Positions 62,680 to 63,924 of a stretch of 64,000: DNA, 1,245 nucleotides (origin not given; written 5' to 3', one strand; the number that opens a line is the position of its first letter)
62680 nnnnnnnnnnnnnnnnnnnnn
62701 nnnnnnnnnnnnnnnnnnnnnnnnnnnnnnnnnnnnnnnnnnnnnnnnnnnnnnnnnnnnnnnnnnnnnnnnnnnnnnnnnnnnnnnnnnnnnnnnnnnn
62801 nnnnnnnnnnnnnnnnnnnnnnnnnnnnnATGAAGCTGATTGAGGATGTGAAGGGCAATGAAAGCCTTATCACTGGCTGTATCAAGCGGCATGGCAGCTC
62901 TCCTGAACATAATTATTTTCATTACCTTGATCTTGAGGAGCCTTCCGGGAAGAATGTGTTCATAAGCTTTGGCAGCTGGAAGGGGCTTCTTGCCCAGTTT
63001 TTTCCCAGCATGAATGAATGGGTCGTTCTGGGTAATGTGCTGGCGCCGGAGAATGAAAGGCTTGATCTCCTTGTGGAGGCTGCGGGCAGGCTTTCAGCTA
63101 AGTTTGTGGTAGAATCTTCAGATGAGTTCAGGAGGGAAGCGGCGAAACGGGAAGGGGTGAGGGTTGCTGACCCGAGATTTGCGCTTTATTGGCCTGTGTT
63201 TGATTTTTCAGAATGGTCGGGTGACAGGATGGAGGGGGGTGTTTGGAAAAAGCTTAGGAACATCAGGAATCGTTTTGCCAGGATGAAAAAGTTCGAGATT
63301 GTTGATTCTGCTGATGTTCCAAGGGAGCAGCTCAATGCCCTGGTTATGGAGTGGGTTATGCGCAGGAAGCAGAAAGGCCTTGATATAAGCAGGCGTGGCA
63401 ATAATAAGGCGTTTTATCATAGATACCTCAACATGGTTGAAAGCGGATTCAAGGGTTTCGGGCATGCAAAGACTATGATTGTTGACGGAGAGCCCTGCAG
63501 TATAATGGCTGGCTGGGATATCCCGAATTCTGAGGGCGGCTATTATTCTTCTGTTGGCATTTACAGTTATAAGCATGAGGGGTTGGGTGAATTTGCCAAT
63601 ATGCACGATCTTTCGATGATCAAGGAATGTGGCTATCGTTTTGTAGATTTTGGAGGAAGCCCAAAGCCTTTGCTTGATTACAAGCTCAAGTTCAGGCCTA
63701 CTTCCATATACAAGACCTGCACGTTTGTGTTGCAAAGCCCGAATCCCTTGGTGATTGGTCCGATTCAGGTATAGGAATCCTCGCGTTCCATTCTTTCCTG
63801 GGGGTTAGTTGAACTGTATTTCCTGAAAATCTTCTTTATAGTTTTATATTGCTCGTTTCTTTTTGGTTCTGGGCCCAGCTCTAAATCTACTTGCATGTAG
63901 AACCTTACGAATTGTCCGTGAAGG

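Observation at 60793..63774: NNMT/PNMT-family methyltransferase adjacent to tandem DUF2156 (aminoacyl-tRNA transferase-like) genes and a polyamine pair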

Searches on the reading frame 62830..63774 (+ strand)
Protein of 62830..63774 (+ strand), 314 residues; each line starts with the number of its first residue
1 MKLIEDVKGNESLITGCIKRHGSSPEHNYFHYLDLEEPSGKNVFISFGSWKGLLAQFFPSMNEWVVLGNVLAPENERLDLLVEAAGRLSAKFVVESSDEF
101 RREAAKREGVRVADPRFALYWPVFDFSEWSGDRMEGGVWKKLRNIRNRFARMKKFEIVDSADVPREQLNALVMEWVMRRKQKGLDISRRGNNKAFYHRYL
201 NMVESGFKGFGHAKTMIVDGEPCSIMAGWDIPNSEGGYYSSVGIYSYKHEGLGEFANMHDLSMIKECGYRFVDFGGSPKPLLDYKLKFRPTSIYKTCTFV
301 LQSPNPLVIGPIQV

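Call 3: search_protein_families(library=pfam, proteins=[window:62830-63774:+], max_evalue=0.01)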
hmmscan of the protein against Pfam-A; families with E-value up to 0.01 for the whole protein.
window:62830-63774:+ (314 aa): 2 families
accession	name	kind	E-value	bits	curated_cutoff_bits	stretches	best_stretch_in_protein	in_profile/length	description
PF09924.15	LPG_synthase_C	-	5.5e-05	22.8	27.5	1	81-278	64-247/298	Phosphatidylglycerol lysyltransferase, C-terminal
PF13480.13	Acetyltransf_6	-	0.00013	22.6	22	1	140-285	5-142/143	Acetyltransferase (GNAT) domain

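Call 4: search_protein_families(library=ncbifam, proteins=[window:62830-63774:+], max_evalue=0.01)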
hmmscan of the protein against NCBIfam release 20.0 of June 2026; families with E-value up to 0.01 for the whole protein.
window:62830-63774:+ (314 aa): 0 families

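Call 50: find_homologous_proteins(query=window:62830-63774:+, max_evalue=0.001)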
Query window:62830-63774:+ (314 aa): 93 proteins with E <= 0.001 among 1189 candidates.
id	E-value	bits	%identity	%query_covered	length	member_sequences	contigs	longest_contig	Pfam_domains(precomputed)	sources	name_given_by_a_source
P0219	1.3e-215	733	100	100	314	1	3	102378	-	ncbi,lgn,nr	ncbi:GNAT family N-acetyltransferase [Candidatus Woesearchaeota archaeon]|nr:GNAT family N-acetyltra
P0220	1.0e-126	441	61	100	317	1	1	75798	-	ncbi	-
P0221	1.2e-126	440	60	96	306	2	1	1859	-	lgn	-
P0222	2.3e-123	430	60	96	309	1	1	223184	-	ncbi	-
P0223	2.7e-119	416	57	96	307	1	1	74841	-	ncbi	-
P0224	6.9e-115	402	58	96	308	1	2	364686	-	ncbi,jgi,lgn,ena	-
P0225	5.0e-114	399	57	96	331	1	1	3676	-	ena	-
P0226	3.9e-111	390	55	96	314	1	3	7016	-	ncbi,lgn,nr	ncbi:hypothetical protein HYV82_00285 [Candidatus Woesearchaeota archaeon]|nr:hypothetical protein [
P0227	8.1e-98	346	51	96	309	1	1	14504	PF09924.16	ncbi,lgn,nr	ncbi:hypothetical protein HY640_04430 [Candidatus Woesearchaeota archaeon]|nr:hypothetical protein [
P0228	1.6e-86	309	48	91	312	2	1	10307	-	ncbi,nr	ncbi:hypothetical protein HYU20_02570 [Candidatus Woesearchaeota archaeon]|nr:hypothetical protein [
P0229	4.0e-86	307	47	91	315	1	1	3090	PF09924.16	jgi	jgi:hypothetical protein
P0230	7.5e-85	303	47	95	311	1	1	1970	-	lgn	-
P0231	1.1e-84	303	46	96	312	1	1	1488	-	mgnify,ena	mgnify:CR=1 FL=1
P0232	6.2e-84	300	47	91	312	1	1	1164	-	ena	-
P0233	8.8e-84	300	46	96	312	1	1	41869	PF09924.16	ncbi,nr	ncbi:hypothetical protein HYV85_03680 [Candidatus Woesearchaeota archaeon]|nr:hypothetical protein [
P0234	2.3e-83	298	45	96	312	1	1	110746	PF09924.16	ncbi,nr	ncbi:DUF2156 domain-containing protein [Candidatus Woesearchaeota archaeon]|nr:DUF2156 domain-contai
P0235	3.6e-83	298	45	96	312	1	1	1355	PF09924.16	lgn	-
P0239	1.3e-81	293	44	96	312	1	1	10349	PF09924.16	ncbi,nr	ncbi:hypothetical protein HYV83_01675 [Candidatus Woesearchaeota archaeon]|nr:hypothetical protein [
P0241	4.9e-81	291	44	96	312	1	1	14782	PF09924.16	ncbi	-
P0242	7.0e-81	290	46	96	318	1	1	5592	PF09924.16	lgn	-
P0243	9.5e-81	290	46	96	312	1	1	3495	PF09924.16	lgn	-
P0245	8.4e-80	287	46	91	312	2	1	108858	PF09924.16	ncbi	-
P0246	9.2e-80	286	45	94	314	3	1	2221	PF09924.16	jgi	jgi:hypothetical protein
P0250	1.6e-78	282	43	92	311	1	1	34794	PF09924.16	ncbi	-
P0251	3.6e-78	281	45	96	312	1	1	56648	PF09924.16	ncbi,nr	ncbi:hypothetical protein HYU16_01500 [Candidatus Woesearchaeota archaeon]|nr:hypothetical protein [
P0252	5.0e-78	281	45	96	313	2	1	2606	PF09924.16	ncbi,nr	ncbi:hypothetical protein HYU15_01045 [Candidatus Woesearchaeota archaeon]|nr:hypothetical protein [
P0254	1.8e-73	266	45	96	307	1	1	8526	PF09924.16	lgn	-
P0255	3.5e-73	265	43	96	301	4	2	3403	PF09924.16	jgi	-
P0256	1.5e-72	263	43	94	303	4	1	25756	PF09924.16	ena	-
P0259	2.5e-72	262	43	91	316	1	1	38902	PF09924.16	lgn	-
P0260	2.6e-72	262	45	95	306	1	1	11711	PF09924.16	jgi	jgi:hypothetical protein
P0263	3.3e-71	258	43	96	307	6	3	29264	PF09924.16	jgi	-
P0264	5.5e-71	258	44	96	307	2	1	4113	PF09924.16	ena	-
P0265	1.9e-70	256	44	95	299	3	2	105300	PF09924.16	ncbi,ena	-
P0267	2.0e-69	252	43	96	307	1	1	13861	PF09924.16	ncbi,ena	-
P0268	2.7e-69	252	43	95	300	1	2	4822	PF09924.16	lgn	-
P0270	1.3e-67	247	43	95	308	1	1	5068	PF09924.16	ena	-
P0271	3.3e-67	245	43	96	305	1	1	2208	PF09924.16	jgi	jgi:hypothetical protein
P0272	3.5e-67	245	42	96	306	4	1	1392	PF09924.16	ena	-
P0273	6.0e-67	244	40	97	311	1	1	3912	PF09924.16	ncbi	-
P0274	6.1e-67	244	40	95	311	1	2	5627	PF09924.16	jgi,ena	-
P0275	6.1e-67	244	41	96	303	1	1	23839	PF09924.16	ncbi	-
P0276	6.6e-67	244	39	96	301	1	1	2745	PF09924.16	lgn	-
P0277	1.5e-66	243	42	96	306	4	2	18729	PF09924.16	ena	-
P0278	1.8e-66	243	43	95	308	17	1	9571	PF09924.16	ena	-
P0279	2.2e-66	242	41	97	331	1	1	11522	PF09924.16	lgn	-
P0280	2.2e-66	242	44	95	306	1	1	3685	PF09924.16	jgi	-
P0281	2.5e-66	242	43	93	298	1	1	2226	PF09924.16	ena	-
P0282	3.4e-66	242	41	96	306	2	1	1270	PF09924.16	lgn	-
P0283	5.9e-66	241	42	95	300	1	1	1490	PF09924.16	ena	-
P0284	7.2e-66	241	41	96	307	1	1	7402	PF09924.16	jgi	-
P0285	1.0e-65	240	42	96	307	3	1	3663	PF09924.16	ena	-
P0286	1.1e-65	240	43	96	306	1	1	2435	PF09924.16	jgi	-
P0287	1.2e-65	240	43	96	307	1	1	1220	PF09924.16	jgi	jgi:hypothetical protein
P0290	5.6e-65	238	40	95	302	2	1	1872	PF09924.16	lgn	-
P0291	5.7e-65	238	40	96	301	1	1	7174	PF09924.16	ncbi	-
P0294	2.8e-61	226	38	96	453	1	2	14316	PF13673.14,PF13508.14,PF09924.16,PF00583.32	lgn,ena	-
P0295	3.8e-61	225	41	96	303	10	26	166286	PF09924.16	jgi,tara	jgi:hypothetical protein|tara:strand:- start:46485 stop:47396 length:912 start_codon:yes stop_codon:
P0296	3.9e-61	225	40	96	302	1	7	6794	PF09924.16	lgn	-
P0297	8.4e-58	214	38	95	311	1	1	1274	PF09924.16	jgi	jgi:hypothetical protein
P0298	1.8e-57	213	40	94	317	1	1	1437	PF09924.16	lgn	-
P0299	4.8e-57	212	40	95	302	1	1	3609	PF09924.16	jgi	jgi:hypothetical protein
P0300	6.7e-56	208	38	96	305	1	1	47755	PF09924.16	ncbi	-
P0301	1.1e-52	197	34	94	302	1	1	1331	PF09924.16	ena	-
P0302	4.6e-51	192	34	94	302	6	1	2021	PF09924.16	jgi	-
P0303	5.3e-49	185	35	95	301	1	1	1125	PF09924.16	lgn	-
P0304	1.7e-48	184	34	96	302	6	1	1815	PF09924.16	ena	-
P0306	2.3e-47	180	35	94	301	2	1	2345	PF09924.16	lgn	-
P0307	3.0e-47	180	32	96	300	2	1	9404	PF09924.16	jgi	-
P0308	1.1e-45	174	33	94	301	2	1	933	PF09924.16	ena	-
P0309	7.5e-45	172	34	88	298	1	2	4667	PF09924.16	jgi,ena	-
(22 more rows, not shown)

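Call 54: search_solved_structures(query=A4, max_evalue=1, show_alignments=1)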
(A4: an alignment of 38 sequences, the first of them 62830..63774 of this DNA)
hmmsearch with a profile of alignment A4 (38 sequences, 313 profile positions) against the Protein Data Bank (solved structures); distinct sequences matched with E-value up to 1: 1.
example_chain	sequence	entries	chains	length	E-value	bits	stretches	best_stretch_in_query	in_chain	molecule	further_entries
2fb5_A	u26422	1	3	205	0.047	16.3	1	14-114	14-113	hypothetical Membrane Spanning Protein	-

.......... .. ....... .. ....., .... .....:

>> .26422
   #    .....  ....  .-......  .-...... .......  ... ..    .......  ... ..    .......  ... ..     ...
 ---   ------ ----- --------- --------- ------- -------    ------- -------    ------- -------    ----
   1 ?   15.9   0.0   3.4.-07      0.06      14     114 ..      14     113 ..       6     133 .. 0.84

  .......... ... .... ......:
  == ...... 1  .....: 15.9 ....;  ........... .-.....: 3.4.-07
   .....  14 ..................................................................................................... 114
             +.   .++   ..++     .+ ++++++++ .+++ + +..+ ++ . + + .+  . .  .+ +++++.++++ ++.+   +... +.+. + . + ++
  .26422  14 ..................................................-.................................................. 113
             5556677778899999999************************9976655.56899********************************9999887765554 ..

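Call 70: predict_structure(alignment_id=A4)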
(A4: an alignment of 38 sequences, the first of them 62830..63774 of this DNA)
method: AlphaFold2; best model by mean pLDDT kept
length: 314 residues; sequences in the alignment: 38
mean_pLDDT: 91.8   pTM: 0.88
mean pLDDT of the five models: 91.8, 91.6, 91.4, 91.1, 90.4
residues with pLDDT >= 90: 263; 70-90: 29; 50-70: 8; < 50: 14
segments of 3 or more residues with pLDDT < 50: 187-192, 309-314
pLDDT, mean of each block of 10 residues (from residue 1): 97 98 97 92 97 96 95 97 92 96 94 93 96 92 96 97 98 90 54 74 96 97 98 97 95 96 97 91 92 96 70 42
secondary structure, 60 per line:
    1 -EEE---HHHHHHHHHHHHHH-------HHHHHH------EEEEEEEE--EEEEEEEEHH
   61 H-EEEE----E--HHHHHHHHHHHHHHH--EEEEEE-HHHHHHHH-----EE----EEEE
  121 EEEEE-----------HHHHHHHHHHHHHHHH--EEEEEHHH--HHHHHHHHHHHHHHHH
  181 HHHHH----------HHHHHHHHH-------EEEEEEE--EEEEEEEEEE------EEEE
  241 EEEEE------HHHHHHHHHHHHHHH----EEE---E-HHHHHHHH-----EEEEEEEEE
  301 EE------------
elements in order: E2-4 H8-21 H29-34 E41-48 E51-58 E63-66 H74-88 E91-96 H98-105 E117-125 H137-152 E155-159 H165-185 H196-204 E212-218 E221-230 E237-245 H252-266 E271-273 H279-286 E292-302

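Call 73: fold_search(model_id=the predicted structure, library=pdb)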
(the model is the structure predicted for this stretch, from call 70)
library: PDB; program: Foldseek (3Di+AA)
matches with E <= 10: 971; with E <= 0.001: 155
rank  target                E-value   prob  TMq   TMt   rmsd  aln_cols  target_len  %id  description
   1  9goe_A                1.2e-13  1.00  0.65  0.28   5.1       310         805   18  Cryo-EM structure of the multiple peptide resistance factor (MprF) from Pseudomonas aeruginosa bound to a synthetic na (released 2025-03-12)
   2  2hqy_A                2.6e-13  1.00  0.64  0.67   5.3       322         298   13  Crystal Structure of Conserved Protein of Unknown Function from Bacteroides thetaiotaomicron VPI-5482 (released 2006-09-19)
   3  9j8s_A                5.1e-13  1.00  0.63  0.27   5.4       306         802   17  MprF from Pseudomonas aeruginosa in nanodisc, C2 symmetry (released 2025-09-03)
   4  5vrv_A                6.9e-13  1.00  0.63  0.63   5.4       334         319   16  2.05 Angstrom Resolution Crystal Structure of C-terminal Domain (DUF2156) of Putative Lysylphosphatidylglycerol Synthe (released 2017-05-24)
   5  4v35                  9.7e-13  1.00  0.65  0.63   5.7       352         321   15  The Structure of A-PGS from Pseudomonas aeruginosa (released 2015-08-19)
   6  2hqy_B                1.0e-12  1.00  0.64  0.67   5.3       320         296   15  Crystal Structure of Conserved Protein of Unknown Function from Bacteroides thetaiotaomicron VPI-5482 (released 2006-09-19)
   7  5vrv_E                1.1e-12  1.00  0.64  0.63   5.5       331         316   16  2.05 Angstrom Resolution Crystal Structure of C-terminal Domain (DUF2156) of Putative Lysylphosphatidylglycerol Synthe (released 2017-05-24)
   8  5vrv_C                1.2e-12  1.00  0.63  0.63   5.0       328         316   16  2.05 Angstrom Resolution Crystal Structure of C-terminal Domain (DUF2156) of Putative Lysylphosphatidylglycerol Synthe (released 2017-05-24)
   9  5vrv_F                1.7e-12  1.00  0.64  0.64   5.2       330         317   16  2.05 Angstrom Resolution Crystal Structure of C-terminal Domain (DUF2156) of Putative Lysylphosphatidylglycerol Synthe (released 2017-05-24)
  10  9j8q_A                2.2e-12  1.00  0.63  0.27   4.8       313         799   18  MprF from Pseudomonas aeruginosa in GDN micelle, C2 symmetry (released 2025-09-03)
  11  5vrv_B                2.2e-12  1.00  0.66  0.65   5.0       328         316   16  2.05 Angstrom Resolution Crystal Structure of C-terminal Domain (DUF2156) of Putative Lysylphosphatidylglycerol Synthe (released 2017-05-24)
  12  5vrv_D                4.1e-12  1.00  0.66  0.66   4.6       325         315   16  2.05 Angstrom Resolution Crystal Structure of C-terminal Domain (DUF2156) of Putative Lysylphosphatidylglycerol Synthe (released 2017-05-24)
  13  4v34                  4.6e-12  1.00  0.61  0.59   4.7       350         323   15  The Structure of A-PGS from Pseudomonas aeruginosa (SeMet derivative) (released 2015-08-19)
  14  6lv0_A                5.2e-12  1.00  0.64  0.63   4.9       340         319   14  Crystal structure of the soluble domain of the multiple peptide resistance factor (MprF) from Rhizobium tropici (released 2021-02-03)
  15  4v36_B                6.9e-12  1.00  0.60  0.60   5.0       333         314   19  The structure of L-PGS from Bacillus licheniformis (released 2015-08-19)
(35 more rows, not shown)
